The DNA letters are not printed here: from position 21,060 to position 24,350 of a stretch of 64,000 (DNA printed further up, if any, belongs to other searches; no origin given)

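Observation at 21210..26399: Chaperone-usher-like fimbrial operon built on DUF4402-like subunits with an over-long usher: candidate uncharacterised fibre system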

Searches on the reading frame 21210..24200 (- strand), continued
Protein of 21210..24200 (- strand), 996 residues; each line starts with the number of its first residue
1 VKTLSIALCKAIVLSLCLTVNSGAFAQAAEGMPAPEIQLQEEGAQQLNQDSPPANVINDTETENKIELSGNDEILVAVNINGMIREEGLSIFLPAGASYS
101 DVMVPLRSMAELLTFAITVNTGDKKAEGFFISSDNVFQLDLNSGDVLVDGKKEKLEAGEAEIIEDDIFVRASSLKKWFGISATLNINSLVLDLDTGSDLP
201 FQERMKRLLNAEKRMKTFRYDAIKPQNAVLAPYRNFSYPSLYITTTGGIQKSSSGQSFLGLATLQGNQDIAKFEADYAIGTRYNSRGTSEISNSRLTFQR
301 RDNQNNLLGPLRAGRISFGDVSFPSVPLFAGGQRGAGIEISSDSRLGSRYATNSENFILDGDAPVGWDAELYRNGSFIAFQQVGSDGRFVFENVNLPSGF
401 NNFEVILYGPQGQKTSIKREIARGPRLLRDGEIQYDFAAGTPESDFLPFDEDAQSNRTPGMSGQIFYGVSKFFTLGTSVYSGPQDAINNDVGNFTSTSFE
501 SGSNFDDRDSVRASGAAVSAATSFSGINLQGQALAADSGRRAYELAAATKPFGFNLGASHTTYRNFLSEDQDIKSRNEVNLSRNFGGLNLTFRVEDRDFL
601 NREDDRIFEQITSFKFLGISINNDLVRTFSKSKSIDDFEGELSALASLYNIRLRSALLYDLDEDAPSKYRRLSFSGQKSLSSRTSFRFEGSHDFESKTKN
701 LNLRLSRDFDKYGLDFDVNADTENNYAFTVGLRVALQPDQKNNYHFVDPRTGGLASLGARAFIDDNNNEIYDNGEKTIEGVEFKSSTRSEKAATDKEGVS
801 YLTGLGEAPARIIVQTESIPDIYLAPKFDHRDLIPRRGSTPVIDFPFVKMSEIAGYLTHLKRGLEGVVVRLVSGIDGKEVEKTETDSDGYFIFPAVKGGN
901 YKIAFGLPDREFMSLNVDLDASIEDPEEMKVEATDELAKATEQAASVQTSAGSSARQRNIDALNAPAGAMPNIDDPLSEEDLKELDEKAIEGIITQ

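Call 30: predict_structure(alignment_id=A1)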
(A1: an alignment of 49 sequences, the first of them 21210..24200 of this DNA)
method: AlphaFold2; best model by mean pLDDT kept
length: 996 residues; sequences in the alignment: 49
mean_pLDDT: 81.9   pTM: 0.65
mean pLDDT of the five models: 81.9, 81.3, 80.2, 78.9, 78.8
residues with pLDDT >= 90: 469; 70-90: 362; 50-70: 49; < 50: 116
segments of 3 or more residues with pLDDT < 50: 1-3, 24-67, 215-221, 489-507, 948-957, 962-978, 985-996
pLDDT, mean of each block of 10 residues (from residue 1): 55 76 44 36 34 33 44 86 85 85 93 91 91 90 90 90 90 91 90 87 77 47 79 93 94 92 94 94 87 92 92 95 88 87 78 71 84 83 81 76 84 77 78 94 89 86 95 94 70 38 49 92 91 94 93 90 89 91 88 93 92 89 94 88 90 93 91 93 92 95 94 95 95 93 89 89 92 94 85 93 87 92 89 90 93 89 88 87 90 86 84 80 76 85 63 45 40 44 49 41
secondary structure, 60 per line:
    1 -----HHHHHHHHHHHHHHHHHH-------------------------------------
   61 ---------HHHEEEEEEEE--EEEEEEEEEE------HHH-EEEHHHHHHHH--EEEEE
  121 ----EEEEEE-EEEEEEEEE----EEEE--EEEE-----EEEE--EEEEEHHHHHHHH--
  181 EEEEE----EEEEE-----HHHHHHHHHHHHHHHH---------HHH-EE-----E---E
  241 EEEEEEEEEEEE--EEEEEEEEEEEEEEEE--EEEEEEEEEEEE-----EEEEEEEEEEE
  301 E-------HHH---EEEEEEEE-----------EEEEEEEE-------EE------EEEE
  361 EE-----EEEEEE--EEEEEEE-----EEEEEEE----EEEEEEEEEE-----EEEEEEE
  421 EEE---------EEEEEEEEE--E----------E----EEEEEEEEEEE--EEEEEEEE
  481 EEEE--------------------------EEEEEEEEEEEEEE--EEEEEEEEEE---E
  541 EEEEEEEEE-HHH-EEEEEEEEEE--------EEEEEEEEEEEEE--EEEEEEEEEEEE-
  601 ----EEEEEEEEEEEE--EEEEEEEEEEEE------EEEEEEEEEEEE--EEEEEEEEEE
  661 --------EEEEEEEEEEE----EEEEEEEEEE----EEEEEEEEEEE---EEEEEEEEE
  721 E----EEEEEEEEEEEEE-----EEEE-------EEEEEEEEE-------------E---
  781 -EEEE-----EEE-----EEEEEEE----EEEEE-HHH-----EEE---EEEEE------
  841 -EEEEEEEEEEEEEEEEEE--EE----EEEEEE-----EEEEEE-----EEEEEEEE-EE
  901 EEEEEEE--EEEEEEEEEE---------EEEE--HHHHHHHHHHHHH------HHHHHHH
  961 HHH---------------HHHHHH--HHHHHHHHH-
elements in order (helices of 4 or more, strands of 3 or more residues): H6-23 E73-80 E83-92 E103-105 H106-113 E116-120 E125-130 E132-140 E145-148 E151-154 E160-163 E166-170 H171-178 E181-185 E190-194 H200-215 E240-252 E255-270 E273-284 E290-301 E315-322 E334-341 E357-362 E368-373 E376-382 E388-394 E399-408 E414-423 E433-441 E460-470 E473-484 E511-524 E527-536 E540-549 E555-564 E573-585 E588-599 E605-616 E619-630 E637-648 E651-660 E669-679 E684-693 E698-708 E712-721 E726-738 E744-747 E755-763 E782-785 E791-793 E799-805 E810-814 E824-826 E830-834 E842-859 E868-873 E879-884 E890-897 E899-907 E910-919 E929-932 H935-947 H954-963 H979-984 H987-995
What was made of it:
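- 21210..24200 (-): Usher (996 aa including signal peptide; stop codon at 21210-21212). AF2 pLDDT 81.9 (call 30).
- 23616..23993 (-): Usher N-terminal periplasmic domain (residues ~70-195), preceded by a disordered acidic linker (residues 24-67). Inferred to be the docking site for chaperone-subunit complexes. Confident alpha/beta domain in the AF2 model (call 30).
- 22932..23132 (-): Plug domain (residues ~357-423), a six-strand insertion after barrel strand 6. It carries the family signature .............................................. DSSP strand order in call 30.
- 21987..23483 (-): Translocation barrel. Strands 1-6 are residues ~240-341 and strands 7-24 are residues ~433-738. This interval also encloses the plug. 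DSSP gives 6 + 18 long strands flanking the plug (call 30).
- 21696..21968 (-): C-terminal periplasmic beta domain 1 (residues ~745-835). AF2 model (call 30).
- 21213..21398 (-): Acidic, low-confidence C-terminal tail (residues 935-996). pLDDT 40-49 (call 30).
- On Chaperone-usher pathway (general): The AF2 model (pLDDT 81.9) has a 6 + plug(6) + 18 strand order, an N-terminal domain and two C-terminal domains (call 30).
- Checked: The excess length is a disordered acidic N-terminal linker (24-67) and an acidic low-confidence tail (935-996) (call 30).
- AF2 mean pLDDT 81.9, with a 6 + plug + 18 strand order (call 30). The plug-in-barrel strand order is that of ushers (call 30).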

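Call 34: fold_search(model_id=the predicted structure, library=pdb)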
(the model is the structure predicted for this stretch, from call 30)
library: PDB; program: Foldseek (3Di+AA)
matches with E <= 10: 963; with E <= 0.001: 138
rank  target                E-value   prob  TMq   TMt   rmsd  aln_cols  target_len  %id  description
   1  3rfz_B                3.1e-29  1.00  0.38  0.47  24.6       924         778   13  Crystal structure of the FimD usher bound to its cognate FimC:FimH substrate (released 2011-06-01)
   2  9bog_D                9.4e-29  1.00  0.38  0.46  24.3       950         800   12  Structural basis for adhesin secretion by the outer-membrane usher in type 1 pili (released 2024-10-09)
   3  3rfz_E                1.2e-27  1.00  0.39  0.48  24.4       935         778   12  Crystal structure of the FimD usher bound to its cognate FimC:FimH substrate (released 2011-06-01)
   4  9fw9_D                3.7e-27  1.00  0.40  0.56  15.9       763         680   12  Cryo-EM structure of the type 1 pilus assembly platform as part of the FimA-bound chaperone-usher pilus complex (FimDH (released 2025-06-04)
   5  9fy9_D                4.2e-26  1.00  0.38  0.53  16.0       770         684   13  Cryo-EM structure of the type 1 chaperone-usher pilus FimD-tip complex (FimDHGFC) - Conformer 1 (released 2025-06-04)
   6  9fx8_D                4.8e-25  1.00  0.38  0.54  15.3       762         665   12  Cryo-EM structure of the FimI-bound type 1 pilus assembly platform complex - Local refinement (released 2025-06-04)
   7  9fxs_D                5.0e-25  1.00  0.37  0.53  15.6       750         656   13  Cryo-EM structure of the type 1 pilus complex including pilus rod and FimI-bound assembly platform after incorporation (released 2025-06-04)
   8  7lhg_C                6.1e-25  1.00  0.39  0.47  23.8       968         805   12  Cryo-EM structure of E. coli P pilus tip assembly intermediate PapC-PapD-PapK-PapG in the first conformation (released 2021-08-11)
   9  6e14_D                2.3e-24  1.00  0.37  0.45  24.6       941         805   12  Handover mechanism of the growing pilus by the bacterial outer membrane usher FimD (released 2018-10-17)
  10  9fxb_D                1.5e-22  1.00  0.36  0.53  15.0       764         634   11  Cryo-EM structure of the type 1 pilus assembly platform as part of the FimI-bound chaperone-usher pilus complex (FimDH (released 2025-06-04)
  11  7lhh_C                9.6e-22  1.00  0.37  0.45  23.9       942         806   12  Cryo-EM structure of E. coli P pilus tip assembly intermediate PapC-PapD-PapK-PapG in the second conformation (released 2021-08-11)
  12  6cd2_C                4.2e-20  1.00  0.30  0.39  14.2       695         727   13  Crystal structure of the PapC usher bound to the chaperone-adhesin PapD-PapG (released 2018-10-03)
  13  2vqi_B                7.6e-19  1.00  0.30  0.54   9.1       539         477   13  Structure of the P pilus usher (PapC) translocation pore (released 2008-05-27)
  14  7lhi_C                3.2e-18  1.00  0.38  0.51  22.0       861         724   12  Cryo-EM structure of E. coli P pilus tip assembly intermediate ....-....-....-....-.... (released 2021-08-11)
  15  2vqi_A                3.9e-18  1.00  0.30  0.54   9.5       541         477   13  Structure of the P pilus usher (PapC) translocation pore (released 2008-05-27)
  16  3fip_A                4.6e-17  1.00  0.29  0.56   9.1       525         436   12  Crystal structure of Usher PapC translocation pore (released 2009-09-08)
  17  3ohn_A                8.1e-17  1.00  0.30  0.56   9.3       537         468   12  Crystal structure of the FimD translocation domain (released 2011-06-01)
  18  3ohn_B                8.2e-15  1.00  0.30  0.55   9.2       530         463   12  Crystal structure of the FimD translocation domain (released 2011-06-01)
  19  3fip_B                2.5e-10  1.00  0.21  0.42  12.9       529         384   14  Crystal structure of Usher PapC translocation pore (released 2009-09-08)
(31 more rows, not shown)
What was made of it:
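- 21210..24200 (-): The top 19 Foldseek PDB hits are all FimD or PapC, best E=3e-29 (call 34).
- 21987..23483 (-): Foldseek matches the isolated PapC and FimD translocation pores 2vqi, 3fip and 3ohn at E 1e-19 to 1e-15 (call 34).
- On Chaperone-usher pathway (general): The top 19 Foldseek hits are FimD or PapC, best E=3e-29 (call 34).
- Closest known: Type 1 and P pili. Same: The usher model's best matches are FimD and PapC, both full-length complexes and isolated pores (call 34).
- They include the isolated translocation pores (call 34). Porins appear far down the Foldseek list at E about 1e-6 to 1e-4 (call 34). Ushers outrank every other barrel by more than 20 orders of magnitude in E-value (call 34).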

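Call 42: search_protein_families(library=pfam, alignment_id=A1, max_evalue=0.01)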
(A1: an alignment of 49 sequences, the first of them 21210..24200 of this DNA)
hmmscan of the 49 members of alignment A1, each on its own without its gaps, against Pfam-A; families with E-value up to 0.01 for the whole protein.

A. member 1, window:21210-24200:- (996 aa): 6 families
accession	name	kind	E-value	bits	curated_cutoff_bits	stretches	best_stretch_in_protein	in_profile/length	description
PF17210.9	SdrD_B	-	1.5e-11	44.9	29.7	1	861-914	21-73/112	SdrD B-like domain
PF00577.26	Usher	-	4.8e-05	22.9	27.1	1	337-708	68-433/549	Outer membrane usher protein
PF13620.12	CarboxypepD_reg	-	9.7e-05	23.1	32.3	1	861-905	11-54/82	Carboxypeptidase regulatory-like domain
PF09430.16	EMC7_beta-sandw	-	0.00024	21.7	26.6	1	881-948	21-80/122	ER membrane protein complex subunit 7, beta-sandwich domain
PF07833.16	Cu_amine_oxidN1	-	0.00037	20.9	24.2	1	101-184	19-99/108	Copper amine oxidase N-terminal domain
PF17802.7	SpaA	-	0.0057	17.2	23.1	0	863-903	15-56/91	Prealbumin-like fold domain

B. families by the number of members that match (of 49 scanned): 17 families
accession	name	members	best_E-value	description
PF17210.9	SdrD_B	49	1.1e-13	SdrD B-like domain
PF13620.12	CarboxypepD_reg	49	5.5e-10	Carboxypeptidase regulatory-like domain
PF17802.7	SpaA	29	7.8e-08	Prealbumin-like fold domain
PF07833.16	Cu_amine_oxidN1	12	1.3e-07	Copper amine oxidase N-terminal domain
PF00577.26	Usher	9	2.8e-09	Outer membrane usher protein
PF05036.18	SPOR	7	1.7e-07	SPOR domain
PF11974.14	bMG3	5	8.4e-07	Bacterial alpha-2-macroglobulin MG3 domain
PF09430.16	EMC7_beta-sandw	5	2.1e-05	ER membrane protein complex subunit 7, beta-sandwich domain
PF13715.12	CarbopepD_reg_2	4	0.00034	CarboxypepD_reg-like domain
PF20009.4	GEVED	2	0.00061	GEVED domain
PF24025.1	Ig_DR_A0283-like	2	0.0053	DR_A0283-like, Ig-like domain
PF11741.13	AMIN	1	3.3e-10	AMIN domain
PF01105.29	EMP24_GP25L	1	0.0022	emp24/gp25L/p24 family/GOLD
PF24837.1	AMIN-like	1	0.006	AMIN-like domain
PF20598.4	DUF6795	1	0.0064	Domain of unknown function (DUF6795)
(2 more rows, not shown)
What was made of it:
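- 21405..21677 (-): C-terminal periplasmic beta-sandwich 2 (residues ~842-932), SdrD_B / CarboxypepD_reg (prealbumin-like) type. It sits where classical ushers have CTD2. Present in 49 of 49 family members (call 42).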

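Call 48: search_dna_similar(query=window:21210-24200:-, collection=plasmids, mode=protein, max_rows=15)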
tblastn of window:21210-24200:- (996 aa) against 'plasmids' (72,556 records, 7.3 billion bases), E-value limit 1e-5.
Records with a match: 8; places in all: 8; records where one place covers at least 80% of the query: 3.
Best place of each record, by identity: <60% 8.
By first word of the organism name: Pseudoalteromonas 3; Polaromonas 2; Novosphingobium 2; Sphingopyxis 1.
By predicted mobility (MOB-suite, as given by PLSDB): conjugative 4; non-mobilizable 4.
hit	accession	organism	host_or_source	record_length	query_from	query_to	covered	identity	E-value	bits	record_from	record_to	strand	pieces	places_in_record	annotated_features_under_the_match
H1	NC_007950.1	Polaromonas sp. JS666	-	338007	84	906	83%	25.4%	4e-39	166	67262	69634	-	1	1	carboxypeptidase-like regulatory domain-containing protein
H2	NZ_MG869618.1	Polaromonas sp. E5S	Ecology Glacier, King George Island, ...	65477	102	932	83%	25.0%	8e-39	165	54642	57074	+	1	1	carboxypeptidase-like regulatory domain-containing protein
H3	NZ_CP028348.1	Novosphingobium sp. THN1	cell culture,surface water of Lake Taihu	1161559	71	942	88%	23.7%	8e-34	149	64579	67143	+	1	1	record has no annotation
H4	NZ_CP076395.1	Sphingopyxis indica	Single cell,HCH dumpsite soil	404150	102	903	59%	28.3%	3e-23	192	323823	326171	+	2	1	carboxypeptidase regulatory-like domain-containing protein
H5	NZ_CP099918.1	Pseudoalteromonas xiamenensis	Anadara tuberculosa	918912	168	928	53%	26.9%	1e-9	133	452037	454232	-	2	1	carboxypeptidase regulatory-like domain-containing protein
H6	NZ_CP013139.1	Pseudoalteromonas sp. Bsw20308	seawater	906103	199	948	54%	24.9%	3e-10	143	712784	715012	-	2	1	SdrD B-like domain-containing protein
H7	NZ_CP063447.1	Novosphingobium sp. ES2-1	mixed culture,activated sludge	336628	66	437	37%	28.7%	6e-20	104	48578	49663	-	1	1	hypothetical protein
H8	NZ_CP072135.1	Pseudoalteromonas xiamenensis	mangrove sediment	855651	197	421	23%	31.0%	4e-10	72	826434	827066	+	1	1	hypothetical protein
